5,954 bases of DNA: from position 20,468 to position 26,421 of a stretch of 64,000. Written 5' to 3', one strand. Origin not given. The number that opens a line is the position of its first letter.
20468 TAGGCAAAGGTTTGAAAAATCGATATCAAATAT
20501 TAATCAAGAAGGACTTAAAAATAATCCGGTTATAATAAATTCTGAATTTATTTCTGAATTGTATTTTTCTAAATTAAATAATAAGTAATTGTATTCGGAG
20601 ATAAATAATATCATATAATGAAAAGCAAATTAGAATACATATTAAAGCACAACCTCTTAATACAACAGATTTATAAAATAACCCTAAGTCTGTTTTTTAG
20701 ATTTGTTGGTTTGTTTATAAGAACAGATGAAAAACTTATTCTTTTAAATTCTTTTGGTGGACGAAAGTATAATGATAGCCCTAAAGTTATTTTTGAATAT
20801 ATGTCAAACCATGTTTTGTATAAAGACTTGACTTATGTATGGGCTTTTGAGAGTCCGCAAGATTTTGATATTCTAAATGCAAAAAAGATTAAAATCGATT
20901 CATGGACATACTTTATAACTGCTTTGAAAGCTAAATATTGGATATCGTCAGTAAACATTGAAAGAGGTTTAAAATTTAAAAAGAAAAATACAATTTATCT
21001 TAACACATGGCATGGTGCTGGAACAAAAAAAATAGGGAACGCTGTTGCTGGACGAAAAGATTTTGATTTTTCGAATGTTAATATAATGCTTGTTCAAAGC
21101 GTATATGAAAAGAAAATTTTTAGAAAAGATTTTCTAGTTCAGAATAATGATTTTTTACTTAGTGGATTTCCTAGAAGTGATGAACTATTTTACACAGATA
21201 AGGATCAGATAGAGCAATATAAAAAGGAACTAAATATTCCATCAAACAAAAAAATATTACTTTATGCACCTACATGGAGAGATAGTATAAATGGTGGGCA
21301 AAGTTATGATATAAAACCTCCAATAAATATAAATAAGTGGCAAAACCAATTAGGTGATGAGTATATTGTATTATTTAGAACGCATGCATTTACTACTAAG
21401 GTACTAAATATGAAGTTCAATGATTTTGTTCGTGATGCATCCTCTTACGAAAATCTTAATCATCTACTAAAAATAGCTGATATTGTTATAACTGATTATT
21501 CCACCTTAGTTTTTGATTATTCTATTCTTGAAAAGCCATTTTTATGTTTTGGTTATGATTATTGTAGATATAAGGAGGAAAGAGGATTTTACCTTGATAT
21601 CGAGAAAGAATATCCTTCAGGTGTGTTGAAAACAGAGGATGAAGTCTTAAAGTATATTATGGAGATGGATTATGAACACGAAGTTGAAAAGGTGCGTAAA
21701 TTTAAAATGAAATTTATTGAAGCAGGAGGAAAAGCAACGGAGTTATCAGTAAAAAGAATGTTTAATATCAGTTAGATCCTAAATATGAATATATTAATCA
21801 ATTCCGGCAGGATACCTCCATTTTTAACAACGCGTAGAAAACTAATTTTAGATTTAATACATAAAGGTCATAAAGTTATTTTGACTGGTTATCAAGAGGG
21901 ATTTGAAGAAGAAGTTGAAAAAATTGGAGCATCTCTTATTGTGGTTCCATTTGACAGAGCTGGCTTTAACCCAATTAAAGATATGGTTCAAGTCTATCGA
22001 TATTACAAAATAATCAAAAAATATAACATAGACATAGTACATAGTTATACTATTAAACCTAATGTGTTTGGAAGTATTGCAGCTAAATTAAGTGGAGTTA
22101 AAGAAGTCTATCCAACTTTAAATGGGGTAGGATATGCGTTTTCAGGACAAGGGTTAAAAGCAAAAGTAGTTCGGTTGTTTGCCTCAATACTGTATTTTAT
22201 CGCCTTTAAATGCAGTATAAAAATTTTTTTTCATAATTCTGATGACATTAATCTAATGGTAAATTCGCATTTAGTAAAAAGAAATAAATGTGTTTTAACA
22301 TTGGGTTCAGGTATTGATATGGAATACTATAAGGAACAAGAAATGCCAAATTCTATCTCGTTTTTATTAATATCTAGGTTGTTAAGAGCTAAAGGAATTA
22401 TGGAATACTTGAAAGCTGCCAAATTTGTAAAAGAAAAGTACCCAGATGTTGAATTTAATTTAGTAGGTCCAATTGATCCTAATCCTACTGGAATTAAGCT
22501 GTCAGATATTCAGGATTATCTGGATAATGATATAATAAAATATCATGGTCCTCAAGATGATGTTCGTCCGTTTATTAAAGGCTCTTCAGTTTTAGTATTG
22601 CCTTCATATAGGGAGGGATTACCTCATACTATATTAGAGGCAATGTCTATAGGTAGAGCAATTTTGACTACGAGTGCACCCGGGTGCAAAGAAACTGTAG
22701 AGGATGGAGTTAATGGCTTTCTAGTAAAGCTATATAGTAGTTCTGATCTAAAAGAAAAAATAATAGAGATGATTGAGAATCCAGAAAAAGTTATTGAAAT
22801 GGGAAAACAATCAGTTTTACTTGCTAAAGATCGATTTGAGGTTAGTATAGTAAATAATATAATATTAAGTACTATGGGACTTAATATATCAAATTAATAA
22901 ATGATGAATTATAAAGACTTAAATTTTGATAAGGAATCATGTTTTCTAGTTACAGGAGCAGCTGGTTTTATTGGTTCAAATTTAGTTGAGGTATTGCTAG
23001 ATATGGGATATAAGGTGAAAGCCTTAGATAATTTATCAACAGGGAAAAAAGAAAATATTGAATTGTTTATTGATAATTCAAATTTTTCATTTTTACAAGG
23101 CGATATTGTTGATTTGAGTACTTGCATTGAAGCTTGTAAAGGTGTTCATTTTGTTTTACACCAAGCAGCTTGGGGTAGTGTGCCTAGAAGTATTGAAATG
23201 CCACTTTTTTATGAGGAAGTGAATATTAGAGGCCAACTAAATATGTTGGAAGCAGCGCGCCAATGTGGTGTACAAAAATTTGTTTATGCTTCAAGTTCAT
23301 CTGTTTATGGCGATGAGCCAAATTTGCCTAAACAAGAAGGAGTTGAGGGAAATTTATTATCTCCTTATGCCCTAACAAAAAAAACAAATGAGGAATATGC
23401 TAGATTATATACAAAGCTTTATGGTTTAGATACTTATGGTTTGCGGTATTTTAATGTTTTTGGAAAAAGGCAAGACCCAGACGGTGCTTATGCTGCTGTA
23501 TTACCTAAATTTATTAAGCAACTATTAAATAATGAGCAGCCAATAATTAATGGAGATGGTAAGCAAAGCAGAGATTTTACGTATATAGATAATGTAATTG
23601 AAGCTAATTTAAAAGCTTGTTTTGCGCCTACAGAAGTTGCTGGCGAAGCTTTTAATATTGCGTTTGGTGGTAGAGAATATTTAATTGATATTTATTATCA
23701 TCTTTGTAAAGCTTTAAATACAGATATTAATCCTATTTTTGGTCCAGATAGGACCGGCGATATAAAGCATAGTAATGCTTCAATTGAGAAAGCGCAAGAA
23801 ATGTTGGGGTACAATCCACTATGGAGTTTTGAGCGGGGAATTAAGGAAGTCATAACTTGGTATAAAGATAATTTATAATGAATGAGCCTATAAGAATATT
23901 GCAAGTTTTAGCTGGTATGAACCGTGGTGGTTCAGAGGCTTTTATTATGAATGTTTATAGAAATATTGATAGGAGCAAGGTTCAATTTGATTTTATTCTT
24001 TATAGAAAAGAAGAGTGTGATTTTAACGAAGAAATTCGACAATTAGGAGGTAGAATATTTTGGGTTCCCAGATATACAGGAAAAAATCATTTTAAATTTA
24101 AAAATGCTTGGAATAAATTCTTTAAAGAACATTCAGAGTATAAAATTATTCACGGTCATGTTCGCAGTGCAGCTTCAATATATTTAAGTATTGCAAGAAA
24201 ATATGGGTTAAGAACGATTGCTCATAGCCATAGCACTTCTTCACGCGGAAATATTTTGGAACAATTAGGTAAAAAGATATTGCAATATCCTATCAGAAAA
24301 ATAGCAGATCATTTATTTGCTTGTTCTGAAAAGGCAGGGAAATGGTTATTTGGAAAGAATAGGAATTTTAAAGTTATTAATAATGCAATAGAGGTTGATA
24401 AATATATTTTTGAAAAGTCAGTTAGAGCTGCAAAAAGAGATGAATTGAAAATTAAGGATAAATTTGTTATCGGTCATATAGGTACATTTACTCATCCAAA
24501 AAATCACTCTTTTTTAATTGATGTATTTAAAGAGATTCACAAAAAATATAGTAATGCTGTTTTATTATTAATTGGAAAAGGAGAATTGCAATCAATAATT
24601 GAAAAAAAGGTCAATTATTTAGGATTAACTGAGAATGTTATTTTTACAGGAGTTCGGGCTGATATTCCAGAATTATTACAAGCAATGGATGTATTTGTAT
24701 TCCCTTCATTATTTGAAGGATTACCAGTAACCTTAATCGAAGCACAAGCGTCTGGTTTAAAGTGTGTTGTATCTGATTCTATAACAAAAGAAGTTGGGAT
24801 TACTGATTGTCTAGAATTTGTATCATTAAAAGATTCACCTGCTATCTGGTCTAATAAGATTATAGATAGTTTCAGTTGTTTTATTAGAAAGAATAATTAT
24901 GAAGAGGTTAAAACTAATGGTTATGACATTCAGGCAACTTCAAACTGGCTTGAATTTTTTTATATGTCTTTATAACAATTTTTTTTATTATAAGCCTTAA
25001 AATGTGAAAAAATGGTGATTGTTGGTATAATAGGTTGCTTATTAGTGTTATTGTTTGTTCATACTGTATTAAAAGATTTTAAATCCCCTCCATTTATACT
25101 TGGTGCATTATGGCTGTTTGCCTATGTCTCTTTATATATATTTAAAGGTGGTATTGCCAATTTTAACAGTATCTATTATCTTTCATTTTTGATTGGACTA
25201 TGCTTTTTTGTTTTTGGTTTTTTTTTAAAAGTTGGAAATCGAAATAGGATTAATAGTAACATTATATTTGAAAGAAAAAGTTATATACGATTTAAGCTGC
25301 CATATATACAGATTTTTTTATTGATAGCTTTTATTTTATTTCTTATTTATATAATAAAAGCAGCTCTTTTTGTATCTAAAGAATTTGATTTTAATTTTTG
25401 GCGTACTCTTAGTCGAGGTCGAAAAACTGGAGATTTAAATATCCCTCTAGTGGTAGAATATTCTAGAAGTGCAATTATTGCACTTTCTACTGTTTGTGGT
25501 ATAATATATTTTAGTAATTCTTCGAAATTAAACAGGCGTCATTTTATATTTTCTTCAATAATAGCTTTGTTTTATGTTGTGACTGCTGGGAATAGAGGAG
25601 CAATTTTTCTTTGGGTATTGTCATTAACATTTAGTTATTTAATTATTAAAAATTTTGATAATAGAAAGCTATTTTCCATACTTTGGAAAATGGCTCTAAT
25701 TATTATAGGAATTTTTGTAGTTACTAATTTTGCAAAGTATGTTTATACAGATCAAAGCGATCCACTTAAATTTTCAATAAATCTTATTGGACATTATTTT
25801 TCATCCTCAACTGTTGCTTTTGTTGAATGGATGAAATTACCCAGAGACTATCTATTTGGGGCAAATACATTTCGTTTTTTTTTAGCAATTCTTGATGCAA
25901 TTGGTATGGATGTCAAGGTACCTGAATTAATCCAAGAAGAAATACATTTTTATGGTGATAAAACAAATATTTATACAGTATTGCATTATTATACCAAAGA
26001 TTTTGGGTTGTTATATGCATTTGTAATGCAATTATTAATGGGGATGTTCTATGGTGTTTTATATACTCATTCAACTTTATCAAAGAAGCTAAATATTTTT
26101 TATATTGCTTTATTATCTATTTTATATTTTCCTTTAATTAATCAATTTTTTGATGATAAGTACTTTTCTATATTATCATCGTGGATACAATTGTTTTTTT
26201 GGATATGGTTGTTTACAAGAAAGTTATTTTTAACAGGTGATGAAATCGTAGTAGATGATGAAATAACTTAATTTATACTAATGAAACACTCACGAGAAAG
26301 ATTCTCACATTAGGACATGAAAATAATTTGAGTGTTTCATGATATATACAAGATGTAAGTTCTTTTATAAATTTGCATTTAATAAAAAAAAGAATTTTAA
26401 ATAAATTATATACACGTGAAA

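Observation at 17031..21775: Fom1-like CyTase-PepM, Ppd, Fe-ADH and a TagF-family transferase: a CMP-activated hydroxyethylphosphonate module that may decorate or polymerise on a glycan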

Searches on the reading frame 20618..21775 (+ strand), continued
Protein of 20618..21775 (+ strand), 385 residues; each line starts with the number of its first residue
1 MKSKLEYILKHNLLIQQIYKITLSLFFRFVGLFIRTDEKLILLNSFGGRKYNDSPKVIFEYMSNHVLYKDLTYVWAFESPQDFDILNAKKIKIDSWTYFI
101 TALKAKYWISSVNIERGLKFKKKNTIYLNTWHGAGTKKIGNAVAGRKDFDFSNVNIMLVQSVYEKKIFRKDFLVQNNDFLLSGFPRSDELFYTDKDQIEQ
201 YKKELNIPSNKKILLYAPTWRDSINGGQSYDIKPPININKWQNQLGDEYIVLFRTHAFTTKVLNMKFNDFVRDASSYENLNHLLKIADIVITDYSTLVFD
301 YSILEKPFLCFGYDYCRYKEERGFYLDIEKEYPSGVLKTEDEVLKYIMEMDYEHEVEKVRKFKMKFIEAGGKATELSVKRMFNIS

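Call 90: search_protein_families(library=pfam, proteins=[L141:5918-6520:+, L141:6474-6938:+, L141:7012-7758:+, L141:7524-9236:+, L141:10420-11508:+, L141:11519-12667:+, L144:7623-8744:+, L144:8692-9888:+, L144:11224-12462:+, L144:6596-7615:+], max_evalue=0.0001)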
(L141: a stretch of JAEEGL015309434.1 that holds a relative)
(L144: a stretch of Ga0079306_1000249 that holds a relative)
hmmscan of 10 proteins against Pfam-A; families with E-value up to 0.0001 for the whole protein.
L141:5918-6520:+ (200 aa): 2 families
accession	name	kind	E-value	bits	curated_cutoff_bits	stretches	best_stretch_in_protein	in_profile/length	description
PF13331.11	DUF4093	-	2.8e-21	76.3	25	1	103-188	1-82/86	Domain of unknown function (DUF4093)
PF13662.12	Toprim_4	-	5.8e-06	26.9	25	1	6-75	2-75/85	Toprim domain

L141:6474-6938:+ (154 aa): 0 families

L141:7012-7758:+ (248 aa): 0 families

L141:7524-9236:+ (570 aa): 1 family
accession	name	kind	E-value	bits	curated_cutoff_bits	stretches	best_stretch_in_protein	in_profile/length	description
PF02397.22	Bac_transf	-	6.2e-61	205.5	27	1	372-553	1-178/179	Bacterial sugar transferase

L141:10420-11508:+ (362 aa): 6 families
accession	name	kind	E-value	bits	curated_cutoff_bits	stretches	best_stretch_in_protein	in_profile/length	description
PF00534.26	Glycos_transf_1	-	7.2e-30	104.2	26.4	1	190-342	16-171/172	Glycosyl transferases group 1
PF13692.12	Glyco_trans_1_4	-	1.5e-29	103.5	27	1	191-327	3-141/142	Glycosyl transferases group 1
PF13579.12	Glyco_trans_4_4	-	5.4e-13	50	29.7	1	12-163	2-150/158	Glycosyl transferase 4-like domain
PF13477.12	Glyco_trans_4_2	-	8.2e-11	42.7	23.4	1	2-148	1-139/139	Glycosyl transferase 4-like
PF13439.12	Glyco_transf_4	-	4.4e-10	40.3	28.5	1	15-114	6-106/170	Glycosyltransferase Family 4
PF13524.12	Glyco_trans_1_2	-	9.8e-09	35.7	25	1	212-353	7-138/144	Glycosyl transferase-like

L141:11519-12667:+ (382 aa): 5 families
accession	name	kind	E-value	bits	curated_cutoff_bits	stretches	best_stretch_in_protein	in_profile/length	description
PF00534.26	Glycos_transf_1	-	9.5e-28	97.3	26.4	1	196-314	3-124/172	Glycosyl transferases group 1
PF13692.12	Glyco_trans_1_4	-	4.9e-24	85.7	27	1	209-317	2-113/142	Glycosyl transferases group 1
PF13439.12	Glyco_transf_4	-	4.4e-09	37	28.5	1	24-185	2-168/170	Glycosyltransferase Family 4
PF13579.12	Glyco_trans_4_4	-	2.9e-08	34.6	29.7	1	24-182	1-158/158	Glycosyl transferase 4-like domain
PF20706.3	GT4-conflict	-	2.1e-07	30.7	26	1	206-312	195-311/385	Family 4 Glycosyltransferase in conflict systems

L144:7623-8744:+ (373 aa): 3 families
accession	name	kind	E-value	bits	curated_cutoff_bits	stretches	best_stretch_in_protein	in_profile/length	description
PF14667.12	Polysacc_synt_C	-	1.6e-40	138.1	28.7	1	255-365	1-111/111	Polysaccharide biosynthesis C-terminal domain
PF01370.27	Epimerase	-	3.4e-14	53.3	20.9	1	3-179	1-221/240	NAD dependent epimerase/dehydratase family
PF07993.18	NAD_binding_4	-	1.3e-07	31.5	20.1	0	96-176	171-255/258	Male sterility protein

L144:8692-9888:+ (398 aa): 1 family
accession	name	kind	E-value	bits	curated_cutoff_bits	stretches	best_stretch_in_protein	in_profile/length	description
PF02350.25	Epimerase_2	-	1.6e-87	294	30.6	1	42-375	6-346/347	UDP-N-acetylglucosamine 2-epimerase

L144:11224-12462:+ (412 aa): 4 families
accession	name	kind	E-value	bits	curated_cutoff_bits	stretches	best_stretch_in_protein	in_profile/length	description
PF13439.12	Glyco_transf_4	-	2e-14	54.4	28.5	1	36-204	14-168/170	Glycosyltransferase Family 4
PF13579.12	Glyco_trans_4_4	-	7.3e-10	39.8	29.7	1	88-201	54-158/158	Glycosyl transferase 4-like domain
PF00534.26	Glycos_transf_1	-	4e-08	33.4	26.4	1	218-386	6-171/172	Glycosyl transferases group 1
PF13692.12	Glyco_trans_1_4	-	6.8e-06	26.8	27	1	246-373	21-142/142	Glycosyl transferases group 1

L144:6596-7615:+ (339 aa): 10 families
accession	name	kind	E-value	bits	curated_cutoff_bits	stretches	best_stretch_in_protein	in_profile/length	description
PF02719.21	Polysacc_synt_2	-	1.4e-100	336.7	20.2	1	14-288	1-291/293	Polysaccharide biosynthesis protein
PF01370.27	Epimerase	-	3.8e-23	82.6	20.9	1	15-226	2-231/240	NAD dependent epimerase/dehydratase family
PF01073.25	3Beta_HSD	-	5.5e-20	72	22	1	15-137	1-122/280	3-beta hydroxysteroid dehydrogenase/isomerase family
PF08485.16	Polysacc_syn_2C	-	1.3e-19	70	25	1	291-336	1-46/48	Polysaccharide biosynthesis protein C-terminal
PF16363.11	GDP_Man_Dehyd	-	1.8e-13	51.1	27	1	15-252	1-269/332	GDP-mannose 4,6 dehydratase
PF05368.20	NmrA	-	1.2e-11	45.2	27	1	11-269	2-250/298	NmrA-like family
PF13460.12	NAD_binding_10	-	7.7e-11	42.6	27.2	1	18-136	1-103/184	NAD(P)H-binding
PF04321.23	RmlD_sub_bind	-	1.9e-09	37.4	27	1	14-132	3-102/287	RmlD substrate binding domain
PF07993.18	NAD_binding_4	-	3.6e-07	30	20.1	1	16-149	1-154/258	Male sterility protein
PF01488.26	Shikimate_DH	-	1.6e-05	25.4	24.3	0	10-90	12-85/138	Shikimate / quinate 5-dehydrogenase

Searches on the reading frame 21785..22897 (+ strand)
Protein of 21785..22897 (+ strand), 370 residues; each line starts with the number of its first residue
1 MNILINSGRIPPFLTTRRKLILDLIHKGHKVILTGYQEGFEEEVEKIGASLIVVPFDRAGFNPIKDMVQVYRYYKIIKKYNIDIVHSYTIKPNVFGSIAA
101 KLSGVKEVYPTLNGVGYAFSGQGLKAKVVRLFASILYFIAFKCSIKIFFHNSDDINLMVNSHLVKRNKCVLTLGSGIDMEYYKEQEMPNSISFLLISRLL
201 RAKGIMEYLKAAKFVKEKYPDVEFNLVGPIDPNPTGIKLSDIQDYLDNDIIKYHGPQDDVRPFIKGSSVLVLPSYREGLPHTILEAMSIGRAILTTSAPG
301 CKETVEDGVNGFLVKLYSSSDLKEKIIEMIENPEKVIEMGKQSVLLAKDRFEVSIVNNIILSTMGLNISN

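Call 5: search_protein_families(library=pfam, proteins=[window:21785-22897:+])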
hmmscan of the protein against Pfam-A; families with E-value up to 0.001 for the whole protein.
window:21785-22897:+ (370 aa): 6 families
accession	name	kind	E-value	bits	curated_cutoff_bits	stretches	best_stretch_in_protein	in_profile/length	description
PF00534.26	Glycos_transf_1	-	2e-27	96.2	26.4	1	189-342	14-168/172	Glycosyl transferases group 1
PF13692.12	Glyco_trans_1_4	-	7e-26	91.6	27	1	193-332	4-142/142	Glycosyl transferases group 1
PF13477.12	Glyco_trans_4_2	-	1.2e-08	35.7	23.4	1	24-126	20-119/139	Glycosyl transferase 4-like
PF13439.12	Glyco_transf_4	-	0.00019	21.9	28.5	1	24-106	15-98/170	Glycosyltransferase Family 4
PF20706.3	GT4-conflict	-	0.00056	19.4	26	1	168-311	172-326/385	Family 4 Glycosyltransferase in conflict systems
PF13524.12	Glyco_trans_1_2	-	0.00063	20.1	25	0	215-342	9-124/144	Glycosyl transferase-like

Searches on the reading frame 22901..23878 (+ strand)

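Call 5: search_protein_families(library=pfam, proteins=[window:22901-23878:+])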
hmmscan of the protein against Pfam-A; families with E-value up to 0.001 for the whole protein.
window:22901-23878:+ (325 aa): 8 families
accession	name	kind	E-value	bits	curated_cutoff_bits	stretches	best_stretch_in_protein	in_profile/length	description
PF01370.27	Epimerase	-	2.2e-59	201.2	20.9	1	16-254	2-240/240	NAD dependent epimerase/dehydratase family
PF16363.11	GDP_Man_Dehyd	-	8.7e-50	170.5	27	1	16-316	1-331/332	GDP-mannose 4,6 dehydratase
PF01073.25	3Beta_HSD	-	2.2e-26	92.9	22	1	16-240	1-229/280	3-beta hydroxysteroid dehydrogenase/isomerase family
PF02719.21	Polysacc_synt_2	-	3e-13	50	20.2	1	16-135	2-131/293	Polysaccharide biosynthesis protein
PF05368.20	NmrA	-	1.5e-11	44.9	27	1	14-132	4-107/298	NmrA-like family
PF13460.12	NAD_binding_10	-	4.5e-10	40.1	27.2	1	19-168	1-132/184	NAD(P)H-binding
PF07993.18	NAD_binding_4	-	1.1e-07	31.7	20.1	0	77-188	84-209/258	Male sterility protein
PF04321.23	RmlD_sub_bind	-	1.8e-07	31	27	1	16-169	4-138/287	RmlD substrate binding domain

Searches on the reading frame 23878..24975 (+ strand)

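Call 5: search_protein_families(library=pfam, proteins=[window:23878-24975:+])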
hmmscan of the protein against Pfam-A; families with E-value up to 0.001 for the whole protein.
window:23878-24975:+ (365 aa): 4 families
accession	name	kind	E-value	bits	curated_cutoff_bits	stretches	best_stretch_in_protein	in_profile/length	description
PF13692.12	Glyco_trans_1_4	-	1.2e-26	94.1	27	1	196-309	2-120/142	Glycosyl transferases group 1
PF00534.26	Glycos_transf_1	-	1.3e-24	87.1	26.4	1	186-300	5-123/172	Glycosyl transferases group 1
PF13439.12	Glyco_transf_4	-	4.5e-12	46.7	28.5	1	17-174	2-169/170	Glycosyltransferase Family 4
PF13579.12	Glyco_trans_4_4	-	9.8e-06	26.4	29.7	1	17-153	1-138/158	Glycosyl transferase 4-like domain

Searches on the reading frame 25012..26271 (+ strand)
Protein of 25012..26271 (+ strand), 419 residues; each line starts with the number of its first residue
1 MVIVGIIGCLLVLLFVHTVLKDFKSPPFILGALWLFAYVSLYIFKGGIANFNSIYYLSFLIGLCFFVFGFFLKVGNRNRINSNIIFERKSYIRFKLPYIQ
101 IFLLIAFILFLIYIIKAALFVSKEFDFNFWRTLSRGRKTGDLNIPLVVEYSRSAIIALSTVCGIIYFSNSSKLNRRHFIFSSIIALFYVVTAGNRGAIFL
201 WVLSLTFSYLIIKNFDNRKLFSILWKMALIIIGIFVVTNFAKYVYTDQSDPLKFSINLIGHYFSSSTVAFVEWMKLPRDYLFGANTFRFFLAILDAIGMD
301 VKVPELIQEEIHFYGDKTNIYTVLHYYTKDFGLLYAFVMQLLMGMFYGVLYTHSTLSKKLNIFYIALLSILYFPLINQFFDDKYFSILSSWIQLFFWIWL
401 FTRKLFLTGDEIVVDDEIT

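Call 5: search_protein_families(library=pfam, proteins=[window:25012-26271:+])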
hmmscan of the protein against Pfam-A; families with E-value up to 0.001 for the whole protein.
window:25012-26271:+ (419 aa): 0 families

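Call 7: search_protein_families(library=ncbifam, proteins=[window:25012-26271:+], max_evalue=0.001)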
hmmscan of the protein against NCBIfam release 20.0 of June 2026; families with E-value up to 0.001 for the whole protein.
window:25012-26271:+ (419 aa): 1 family
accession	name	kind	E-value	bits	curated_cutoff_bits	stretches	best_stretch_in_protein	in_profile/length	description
TIGR04370.1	glyco_rpt_poly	subfamily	1e-33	117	40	1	20-400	5-396/396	oligosaccharide repeat unit polymerase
